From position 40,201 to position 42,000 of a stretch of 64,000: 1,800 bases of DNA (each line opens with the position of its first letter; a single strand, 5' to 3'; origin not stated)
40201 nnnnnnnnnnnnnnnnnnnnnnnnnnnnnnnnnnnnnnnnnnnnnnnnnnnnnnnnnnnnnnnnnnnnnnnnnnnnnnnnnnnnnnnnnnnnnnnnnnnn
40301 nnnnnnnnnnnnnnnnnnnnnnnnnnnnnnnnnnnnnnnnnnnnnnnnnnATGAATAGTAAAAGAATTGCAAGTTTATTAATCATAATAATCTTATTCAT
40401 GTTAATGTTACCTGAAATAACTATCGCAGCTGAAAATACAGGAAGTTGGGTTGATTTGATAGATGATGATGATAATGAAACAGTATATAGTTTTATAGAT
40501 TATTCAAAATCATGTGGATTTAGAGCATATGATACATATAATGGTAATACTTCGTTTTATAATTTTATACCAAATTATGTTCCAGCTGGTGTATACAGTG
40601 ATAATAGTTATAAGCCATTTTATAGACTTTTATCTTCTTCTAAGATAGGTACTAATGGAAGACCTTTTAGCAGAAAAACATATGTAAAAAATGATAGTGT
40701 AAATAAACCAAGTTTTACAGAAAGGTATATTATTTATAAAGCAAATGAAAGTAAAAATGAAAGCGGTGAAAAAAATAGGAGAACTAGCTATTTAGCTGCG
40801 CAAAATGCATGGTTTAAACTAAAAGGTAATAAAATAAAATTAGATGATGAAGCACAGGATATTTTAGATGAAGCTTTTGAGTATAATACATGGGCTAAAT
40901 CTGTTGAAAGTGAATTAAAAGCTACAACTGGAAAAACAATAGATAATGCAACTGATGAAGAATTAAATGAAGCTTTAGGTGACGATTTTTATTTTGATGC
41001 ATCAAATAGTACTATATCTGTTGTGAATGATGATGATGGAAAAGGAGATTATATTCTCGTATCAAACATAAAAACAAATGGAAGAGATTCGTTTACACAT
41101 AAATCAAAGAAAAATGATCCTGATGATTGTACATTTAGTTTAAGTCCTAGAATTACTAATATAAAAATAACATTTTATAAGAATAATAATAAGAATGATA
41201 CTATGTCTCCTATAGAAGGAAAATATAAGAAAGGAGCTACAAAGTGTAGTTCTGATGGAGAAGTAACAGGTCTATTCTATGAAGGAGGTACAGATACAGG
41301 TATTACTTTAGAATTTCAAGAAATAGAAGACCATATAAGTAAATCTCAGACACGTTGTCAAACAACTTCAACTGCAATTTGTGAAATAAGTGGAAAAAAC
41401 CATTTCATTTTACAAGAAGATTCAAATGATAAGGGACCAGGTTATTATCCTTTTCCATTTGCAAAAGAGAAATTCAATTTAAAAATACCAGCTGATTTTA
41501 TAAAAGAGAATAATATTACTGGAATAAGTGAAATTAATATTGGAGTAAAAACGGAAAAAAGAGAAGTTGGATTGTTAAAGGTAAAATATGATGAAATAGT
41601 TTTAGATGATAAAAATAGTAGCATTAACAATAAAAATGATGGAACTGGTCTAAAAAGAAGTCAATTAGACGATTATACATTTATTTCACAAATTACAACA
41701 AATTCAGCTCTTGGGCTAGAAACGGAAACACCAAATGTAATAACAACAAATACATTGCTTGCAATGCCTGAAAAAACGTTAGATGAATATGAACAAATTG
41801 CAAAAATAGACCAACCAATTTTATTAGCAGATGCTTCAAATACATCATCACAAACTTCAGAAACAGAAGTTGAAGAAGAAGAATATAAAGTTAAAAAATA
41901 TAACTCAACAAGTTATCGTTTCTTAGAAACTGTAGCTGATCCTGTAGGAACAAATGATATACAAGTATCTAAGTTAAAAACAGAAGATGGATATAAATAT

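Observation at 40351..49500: Proteins B and D carry N-terminal motifs resembling Cys-Gln thioester domains (TED)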

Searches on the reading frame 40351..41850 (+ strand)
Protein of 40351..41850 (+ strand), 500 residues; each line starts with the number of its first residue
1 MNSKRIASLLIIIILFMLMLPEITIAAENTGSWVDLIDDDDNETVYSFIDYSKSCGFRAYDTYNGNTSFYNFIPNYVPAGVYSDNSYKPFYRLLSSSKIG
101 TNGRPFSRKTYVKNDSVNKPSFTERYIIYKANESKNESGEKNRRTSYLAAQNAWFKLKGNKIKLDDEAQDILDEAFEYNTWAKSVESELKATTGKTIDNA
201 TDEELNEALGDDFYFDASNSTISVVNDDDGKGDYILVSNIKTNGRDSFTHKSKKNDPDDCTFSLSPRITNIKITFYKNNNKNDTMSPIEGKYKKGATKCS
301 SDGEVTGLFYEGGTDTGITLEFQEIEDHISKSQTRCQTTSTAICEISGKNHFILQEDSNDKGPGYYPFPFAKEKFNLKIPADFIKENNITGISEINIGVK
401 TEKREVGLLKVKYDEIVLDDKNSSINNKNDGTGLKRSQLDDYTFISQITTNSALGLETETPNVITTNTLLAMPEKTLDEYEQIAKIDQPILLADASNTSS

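Call 6: search_protein_families(library=pfam, proteins=[window:40351-41850:+], max_evalue=10)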
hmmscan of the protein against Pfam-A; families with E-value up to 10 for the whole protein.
window:40351-41850:+ (500 aa): 1 family
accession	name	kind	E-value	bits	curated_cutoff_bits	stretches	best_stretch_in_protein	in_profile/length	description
PF11429.13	Colicin_D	-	0.19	12.6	25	1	179-234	16-70/84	Colicin D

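Call 10: search_solved_structures(query=window:40351-41850:+, max_evalue=10)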
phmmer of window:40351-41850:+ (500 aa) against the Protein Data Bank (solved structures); distinct sequences matched with E-value up to 10: 0.

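Call 15: find_homologous_proteins(query=window:40351-41850:+, max_evalue=0.001)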
Query window:40351-41850:+: 8000 candidates shared short words with the query, none scored E <= 0.001.

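Call 91: find_related_loci(query=window:40351-41850:+, collection=metagenome_contigs, flank=3000)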
Query window:40351-41850:+ (500 aa) in metagenome_contigs; peptide patterns used: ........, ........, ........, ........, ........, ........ (x = any residue, [..] = any of these).
600 stretches matched a pattern, but none encodes a relative of the query by tblastn (E <= 1e-3).

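Call 103: search_protein_families(library=ncbifam, proteins=[window:40351-41850:+], max_evalue=1)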
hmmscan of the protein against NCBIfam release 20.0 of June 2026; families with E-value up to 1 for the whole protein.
window:40351-41850:+ (500 aa): 1 family
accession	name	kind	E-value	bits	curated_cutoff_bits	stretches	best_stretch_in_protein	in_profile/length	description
NF053819.1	EF0750_LPXTG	subfamily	0.56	10.7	47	0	1-29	1-31/105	EF2685/EF0750 family sortase-dependent surface protein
